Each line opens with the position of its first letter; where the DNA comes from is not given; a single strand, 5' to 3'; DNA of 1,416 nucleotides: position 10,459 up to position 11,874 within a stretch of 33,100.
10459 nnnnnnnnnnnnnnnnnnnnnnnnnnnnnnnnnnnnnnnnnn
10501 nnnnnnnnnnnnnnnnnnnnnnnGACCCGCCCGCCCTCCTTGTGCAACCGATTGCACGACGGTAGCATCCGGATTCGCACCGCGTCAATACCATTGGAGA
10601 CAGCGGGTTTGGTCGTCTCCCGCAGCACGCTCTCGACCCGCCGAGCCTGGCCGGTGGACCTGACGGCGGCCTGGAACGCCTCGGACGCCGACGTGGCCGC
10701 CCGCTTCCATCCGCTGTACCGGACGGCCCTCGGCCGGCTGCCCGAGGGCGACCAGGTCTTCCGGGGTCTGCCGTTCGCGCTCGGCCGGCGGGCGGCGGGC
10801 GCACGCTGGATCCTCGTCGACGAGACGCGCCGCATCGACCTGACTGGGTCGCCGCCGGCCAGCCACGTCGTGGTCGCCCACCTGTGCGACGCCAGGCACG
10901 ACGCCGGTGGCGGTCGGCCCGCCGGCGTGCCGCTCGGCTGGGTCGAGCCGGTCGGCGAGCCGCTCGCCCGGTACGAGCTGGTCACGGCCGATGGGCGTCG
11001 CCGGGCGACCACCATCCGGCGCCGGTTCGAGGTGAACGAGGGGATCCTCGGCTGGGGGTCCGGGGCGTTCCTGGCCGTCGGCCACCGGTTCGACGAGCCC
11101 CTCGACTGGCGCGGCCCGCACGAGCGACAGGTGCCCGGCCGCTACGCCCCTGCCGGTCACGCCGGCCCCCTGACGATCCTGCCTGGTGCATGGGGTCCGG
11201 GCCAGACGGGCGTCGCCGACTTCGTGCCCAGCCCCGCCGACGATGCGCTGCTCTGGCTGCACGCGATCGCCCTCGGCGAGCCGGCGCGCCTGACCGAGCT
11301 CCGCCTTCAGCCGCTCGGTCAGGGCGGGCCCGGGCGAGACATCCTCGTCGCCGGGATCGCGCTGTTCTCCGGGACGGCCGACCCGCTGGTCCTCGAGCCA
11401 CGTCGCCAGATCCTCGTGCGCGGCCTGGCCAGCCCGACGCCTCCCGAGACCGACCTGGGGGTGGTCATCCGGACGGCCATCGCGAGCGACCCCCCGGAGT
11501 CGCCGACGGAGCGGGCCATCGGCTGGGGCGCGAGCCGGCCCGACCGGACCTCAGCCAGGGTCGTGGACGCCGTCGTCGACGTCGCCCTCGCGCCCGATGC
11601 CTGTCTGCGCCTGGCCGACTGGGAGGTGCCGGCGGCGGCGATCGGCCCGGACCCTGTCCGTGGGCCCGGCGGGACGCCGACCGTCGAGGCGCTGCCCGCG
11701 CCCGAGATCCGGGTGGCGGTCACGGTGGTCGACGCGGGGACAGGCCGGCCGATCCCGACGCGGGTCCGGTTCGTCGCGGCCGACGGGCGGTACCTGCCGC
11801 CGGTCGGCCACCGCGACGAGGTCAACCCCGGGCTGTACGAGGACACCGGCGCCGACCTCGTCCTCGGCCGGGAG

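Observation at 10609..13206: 865-aa protein with a ~360-aa N-terminal region of no recognisable family, fused to a metal-hydrolase-like domain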

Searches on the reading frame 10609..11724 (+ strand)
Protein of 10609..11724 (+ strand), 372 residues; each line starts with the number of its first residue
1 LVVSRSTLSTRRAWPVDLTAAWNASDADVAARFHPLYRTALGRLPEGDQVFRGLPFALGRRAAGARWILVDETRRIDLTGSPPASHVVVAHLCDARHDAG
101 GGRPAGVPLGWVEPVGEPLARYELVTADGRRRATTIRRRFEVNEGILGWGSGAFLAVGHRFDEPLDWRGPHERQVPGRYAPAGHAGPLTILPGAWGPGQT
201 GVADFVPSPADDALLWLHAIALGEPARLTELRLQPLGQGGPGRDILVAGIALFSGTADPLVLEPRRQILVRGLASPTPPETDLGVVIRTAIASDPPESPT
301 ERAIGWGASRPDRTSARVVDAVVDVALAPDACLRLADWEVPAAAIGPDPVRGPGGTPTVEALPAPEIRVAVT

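Call 20: search_solved_structures(query=A1, max_evalue=10, show_alignments=2)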
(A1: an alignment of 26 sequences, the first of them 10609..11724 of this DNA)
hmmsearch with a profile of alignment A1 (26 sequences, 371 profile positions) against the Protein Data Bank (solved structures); distinct sequences matched with E-value up to 10: 0.

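Call 23: find_related_loci(query=A1, collection=genome_contigs, flank=10000)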
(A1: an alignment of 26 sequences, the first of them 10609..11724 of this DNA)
Query A1 (372 aa) in genome_contigs; peptide patterns used: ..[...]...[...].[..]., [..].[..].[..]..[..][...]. (x = any residue, [..] = any of these).
139 stretches matched a pattern; 103 encode a relative of the query (tblastn E <= 1e-3); the best 80 are kept; 79 distinct loci.
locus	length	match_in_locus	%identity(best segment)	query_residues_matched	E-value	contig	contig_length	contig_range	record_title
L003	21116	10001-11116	64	1-372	8e-132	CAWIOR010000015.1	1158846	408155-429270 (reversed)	MAG: uncultured Chloroflexia bacterium isolate MFD01561.bin.2.78 genome assembly, contig: contig_8551, whole genome shot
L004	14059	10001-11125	56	1-371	9e-118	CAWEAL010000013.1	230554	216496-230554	MAG: uncultured Chloroflexia bacterium isolate MFD01299.bin.2.25 genome assembly, contig: contig_82381, whole genome sho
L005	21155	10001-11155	56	1-371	7e-118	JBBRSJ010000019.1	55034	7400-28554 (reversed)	MAG: Candidatus Limnocylindrales bacterium isolate La2_metabat2.049 La2_metabat2.049_K_1552239L55034_cov_74.9732, whole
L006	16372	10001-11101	57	9-372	9e-117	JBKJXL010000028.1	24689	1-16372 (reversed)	MAG: Candidatus Limnocylindrales bacterium isolate swi_bin.173 k127_3086811, whole genome shotgun sequence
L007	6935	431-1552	53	1-371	1e-114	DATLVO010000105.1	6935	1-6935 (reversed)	MAG TPA_asm: Verrucomicrobiia bacterium isolate SMAG_U13194 k141_61723, whole genome shotgun sequence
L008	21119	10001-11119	57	3-372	4e-114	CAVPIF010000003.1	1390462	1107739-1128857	MAG: uncultured Chloroflexia bacterium isolate MFD09964.bin.2.142 genome assembly, contig: contig_911, whole genome shot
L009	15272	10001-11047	56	1-340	2e-113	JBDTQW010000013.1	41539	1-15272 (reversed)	MAG: Chloroflexota bacterium isolate cluster3_bin.231 NODE_2400_length_41539_cov_8.937084, whole genome shotgun sequence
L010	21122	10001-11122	55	1-371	2e-113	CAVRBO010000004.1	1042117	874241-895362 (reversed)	MAG: uncultured Chloroflexia bacterium isolate MFD04944.bin.1.302 genome assembly, contig: contig_45114, whole genome sh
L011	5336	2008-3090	56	9-372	1e-111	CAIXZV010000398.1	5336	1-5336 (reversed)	MAG: uncultured Chloroflexi bacterium isolate Umea1p4_bin-051 genome assembly, contig: bin-051:398/638, whole genome sho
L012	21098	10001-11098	54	9-372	4e-110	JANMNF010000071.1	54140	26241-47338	MAG: Chloroflexota bacterium isolate OTE_58_metabat_368 OTE_58_k141_2974216, whole genome shotgun sequence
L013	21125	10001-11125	55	1-371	5e-110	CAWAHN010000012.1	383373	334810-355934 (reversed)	MAG: uncultured Chloroflexia bacterium isolate MFD02134.bin.2.85 genome assembly, contig: contig_36001, whole genome sho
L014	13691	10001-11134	55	1-371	2e-109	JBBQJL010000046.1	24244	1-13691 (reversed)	MAG: Candidatus Limnocylindrales bacterium isolate Co_metawrap_725 Cmw_725_k141_3463568_length_24244_cov_13.0000, whole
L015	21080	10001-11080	56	15-372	2e-108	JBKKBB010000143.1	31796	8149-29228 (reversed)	MAG: Candidatus Limnocylindrales bacterium isolate swi_bin.334 S1Ck127_13508881_flag_1_multi_16.9626_len_31796, whole ge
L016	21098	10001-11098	52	1-371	1e-107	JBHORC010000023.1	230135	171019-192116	MAG: Chloroflexota bacterium isolate A0_4 coassembly_Ak141_506381, whole genome shotgun sequence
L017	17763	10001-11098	54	7-371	2e-107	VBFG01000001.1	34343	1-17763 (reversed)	MAG: Chloroflexi bacterium isolate CF_46 14_1009_16_30cm_scaffold_2237, whole genome shotgun sequence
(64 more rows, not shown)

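Call 28: predict_structure(alignment_id=A1)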
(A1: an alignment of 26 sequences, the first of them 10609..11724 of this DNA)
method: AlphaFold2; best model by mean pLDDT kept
length: 372 residues; sequences in the alignment: 26
mean_pLDDT: 75.9   pTM: 0.78
mean pLDDT of the five models: 75.9, 75.5, 74.1, 73.8, 73.4
residues with pLDDT >= 90: 162; 70-90: 95; 50-70: 32; < 50: 83
segments of 3 or more residues with pLDDT < 50: 1-6, 148-206, 300-309, 311-315
pLDDT, mean of each block of 10 residues (from residue 1): 54 97 96 89 89 92 96 96 97 82 62 76 98 91 67 33 30 42 35 37 50 85 96 90 92 95 87 83 86 58 44 57 90 92 93 90 72 52
secondary structure, 60 per line:
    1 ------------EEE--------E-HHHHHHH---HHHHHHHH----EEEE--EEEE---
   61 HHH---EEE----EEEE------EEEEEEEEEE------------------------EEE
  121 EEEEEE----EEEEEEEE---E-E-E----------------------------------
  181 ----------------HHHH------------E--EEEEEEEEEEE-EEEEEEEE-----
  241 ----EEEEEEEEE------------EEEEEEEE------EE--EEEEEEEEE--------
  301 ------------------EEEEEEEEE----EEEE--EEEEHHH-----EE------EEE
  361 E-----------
elements in order: E13-15 H26-32 H36-43 E48-51 E54-57 E67-69 E74-77 E84-93 E118-126 E131-138 H197-200 E216-226 E228-235 E245-253 E266-273 E284-292 E319-327 E332-335 E338-341 E358-361

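Call 29: search_protein_representatives(alignment_id=A1)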
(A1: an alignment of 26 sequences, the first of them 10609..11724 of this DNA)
Query: 26 sequences, 371 profile positions. Proteins with E-value up to 0.001 (for the whole library): 414; up to 1e-10: 219; up to 1e-30: 71. The best 150 are listed.
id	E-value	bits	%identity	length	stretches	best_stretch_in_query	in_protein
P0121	1.2e-150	518.0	-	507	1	6-371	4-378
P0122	2.3e-143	494.1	-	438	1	1-337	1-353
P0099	6.2e-142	489.4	-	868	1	8-370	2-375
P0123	9.5e-138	475.6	-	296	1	1-293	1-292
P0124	1.0e-133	462.4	-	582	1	6-371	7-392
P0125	7.0e-124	430.0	-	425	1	6-371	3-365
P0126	6.1e-120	417.0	-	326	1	5-310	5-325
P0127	1.3e-118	412.7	-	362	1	8-317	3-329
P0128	7.5e-117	406.9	-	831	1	47-371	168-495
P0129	1.5e-111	389.4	-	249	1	1-220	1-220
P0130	2.1e-107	375.8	-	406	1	5-311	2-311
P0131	4.2e-101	355.0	-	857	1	8-370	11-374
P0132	4.0e-98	345.2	-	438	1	5-312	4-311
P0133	3.1e-94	332.4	-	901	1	6-366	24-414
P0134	4.1e-81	289.3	-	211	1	6-215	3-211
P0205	2.9e-26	108.7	-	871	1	10-355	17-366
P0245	1.4e-19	86.8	-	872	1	8-368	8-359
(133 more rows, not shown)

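Call 34: fold_search(model_id=the predicted structure, library=pdb)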
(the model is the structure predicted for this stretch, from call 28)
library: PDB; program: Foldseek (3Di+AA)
matches with E <= 10: 540; with E <= 0.001: 0
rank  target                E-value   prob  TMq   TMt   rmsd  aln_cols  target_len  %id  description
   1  4moa                  2.7e-03  1.00  0.22  0.14  10.4       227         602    9  Crystal structure of CRY4BA-R203Q TOXIN (released 2014-12-10)
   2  1w99                  3.0e-03  0.99  0.23  0.16   9.3       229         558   10  Mosquito-larvicidal toxin Cry4Ba from Bacillus thuringiensis ssp. Israelensis (released 2005-04-11)
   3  3gxu_A                1.3e-02  0.75  0.19  0.35   9.5       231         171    7  Crystal structure of Eph receptor and ephrin complex (released 2009-10-27)
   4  6k0p_A                1.7e-02  0.98  0.28  0.20   7.2       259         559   11  Catalytic domain of GH87 alpha-1,3-glucanase D1045A in complex with nigerose (released 2019-12-25)
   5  6k0s_A                2.1e-02  0.97  0.28  0.20   7.2       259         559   11  Catalytic domain of GH87 alpha-1,3-glucanase D1069A in complex with nigerose (released 2019-12-25)
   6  6k0q_A                2.3e-02  0.82  0.21  0.15   7.5       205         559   12  Catalytic domain of GH87 alpha-1,3-glucanase D1068A in complex with nigerose (released 2019-12-25)
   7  6k0m                  2.9e-02  0.94  0.27  0.19   7.5       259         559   10  Catalytic domain of GH87 alpha-1,3-glucanase from Paenibacillus glycanilyticus FH11 (released 2019-12-25)
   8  7c7d_A                3.2e-02  0.96  0.20  0.15   6.8       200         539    9  Crystal structure of the catalytic unit of thermostable GH87 alpha-1,3-glucanase from Streptomyces thermodiastaticus s (released 2020-11-11)
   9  6k0v_A                3.2e-02  0.93  0.22  0.15   6.7       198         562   10  Catalytic domain of GH87 alpha-1,3-glucanase D1069A in complex with tetrasaccharides (released 2019-12-25)
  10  7zvo                  5.4e-02  0.44  0.15  0.36  10.4       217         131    5  Structure of CBM BT0996-C from Bacteroides thetaiotaomicron (released 2023-02-08)
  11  1pnf_A                5.4e-02  0.44  0.22  0.25  10.2       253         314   11  PNGASE F COMPLEX WITH DI-N-ACETYLCHITOBIOSE (released 1996-03-08)
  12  4bq5_B                5.7e-02  0.47  0.19  0.11  12.9       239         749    9  Structural analysis of an exo-beta-agarase (released 2013-08-14)
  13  2ygl_B                6.7e-02  0.51  0.23  0.24  10.4       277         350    8  The X-ray crystal structure of tandem CBM51 modules of Sp3GH98, the family 98 glycoside hydrolase from Streptococcus p (released 2011-06-22)
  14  4bq2_C                6.7e-02  0.44  0.19  0.10  13.1       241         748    9  Structural analysis of an exo-beta-agarase (released 2013-08-14)
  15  4bq2_B                6.7e-02  0.41  0.21  0.11  13.7       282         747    8  Structural analysis of an exo-beta-agarase (released 2013-08-14)
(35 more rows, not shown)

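Call 64: search_protein_families(library=pfam, alignment_id=A1, max_evalue=10)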
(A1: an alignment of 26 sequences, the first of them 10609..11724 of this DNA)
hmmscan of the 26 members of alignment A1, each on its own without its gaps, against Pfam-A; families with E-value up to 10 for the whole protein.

A. member 1, window:10609-11724:+ (372 aa): 0 families

B. families by the number of members that match (of 26 scanned): 5 families
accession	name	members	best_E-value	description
PF23614.1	DUF7141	1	0.12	Domain of unknown function (DUF7141)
PF23826.1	DUF7196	1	0.17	Domain of unknown function (DUF7196)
PF19984.4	DUF6420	1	0.21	Family of unknown function (DUF6420)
PF15303.11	RNF111_N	1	0.32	E3 ubiquitin-protein ligase Arkadia N-terminus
PF18888.5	DUF5650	1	1.1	Repeat of unknown function (DUF5650)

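Call 66: find_encoding_contigs(protein=P0205, flank=10000, max_places=1)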
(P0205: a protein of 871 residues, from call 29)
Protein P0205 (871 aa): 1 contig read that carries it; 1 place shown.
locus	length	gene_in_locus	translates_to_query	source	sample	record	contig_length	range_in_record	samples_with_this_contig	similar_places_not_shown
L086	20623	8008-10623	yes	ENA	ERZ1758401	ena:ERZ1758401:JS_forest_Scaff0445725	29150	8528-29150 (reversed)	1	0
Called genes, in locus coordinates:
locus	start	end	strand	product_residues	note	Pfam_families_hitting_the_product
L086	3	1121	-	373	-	?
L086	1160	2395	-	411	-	PF02771:Acyl-CoA_dh_N, PF02770:Acyl-CoA_dh_M, PF00441:Acyl-CoA_dh_1, PF08028:Acyl-CoA_dh_2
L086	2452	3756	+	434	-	PF00202:Aminotran_3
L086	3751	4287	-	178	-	PF13238:AAA_18 (faint), PF13671:AAA_33 (faint), PF01202:SKI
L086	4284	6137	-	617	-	PF00664:ABC_membrane, PF00005:ABC_tran, PF13304:AAA_21 (faint)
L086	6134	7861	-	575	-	PF00664:ABC_membrane, PF00005:ABC_tran, PF02463:SMC_N (faint)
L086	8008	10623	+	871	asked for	-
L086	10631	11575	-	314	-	PF00296:Bac_luciferase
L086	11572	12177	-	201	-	PF01081:Aldolase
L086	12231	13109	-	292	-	PF04962:KduI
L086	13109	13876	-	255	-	PF00106:adh_short, PF08659:KR, PF13561:adh_short_C2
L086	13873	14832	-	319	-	PF00294:PfkB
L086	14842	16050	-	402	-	PF02746:MR_MLE_N, PF13378:MR_MLE_C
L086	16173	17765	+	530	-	PF01144:CoA_trans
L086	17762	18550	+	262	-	PF00378:ECH_1, PF16113:ECH_2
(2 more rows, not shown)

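Call 67: find_encoding_contigs(protein=P0245, flank=10000, max_places=1)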
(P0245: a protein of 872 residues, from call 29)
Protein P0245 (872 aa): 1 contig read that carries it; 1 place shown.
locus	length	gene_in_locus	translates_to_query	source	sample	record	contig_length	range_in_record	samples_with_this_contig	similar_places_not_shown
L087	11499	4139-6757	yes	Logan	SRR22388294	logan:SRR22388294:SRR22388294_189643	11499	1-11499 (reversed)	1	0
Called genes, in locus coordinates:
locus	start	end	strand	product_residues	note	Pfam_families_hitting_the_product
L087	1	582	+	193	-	?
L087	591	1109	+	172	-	PF04199:Cyclase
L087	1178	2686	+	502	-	PF00144:Beta-lactamase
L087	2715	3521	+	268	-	PF10988:DUF2807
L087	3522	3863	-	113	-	PF07883:Cupin_2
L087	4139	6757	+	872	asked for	-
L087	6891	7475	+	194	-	PF07931:CPT (weak), PF13238:AAA_18 (faint)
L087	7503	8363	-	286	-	PF02311:AraC_binding, PF00165:HTH_AraC (weak), PF12833:HTH_18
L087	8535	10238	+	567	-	-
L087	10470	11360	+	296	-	PF00528:BPD_transp_1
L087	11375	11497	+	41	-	?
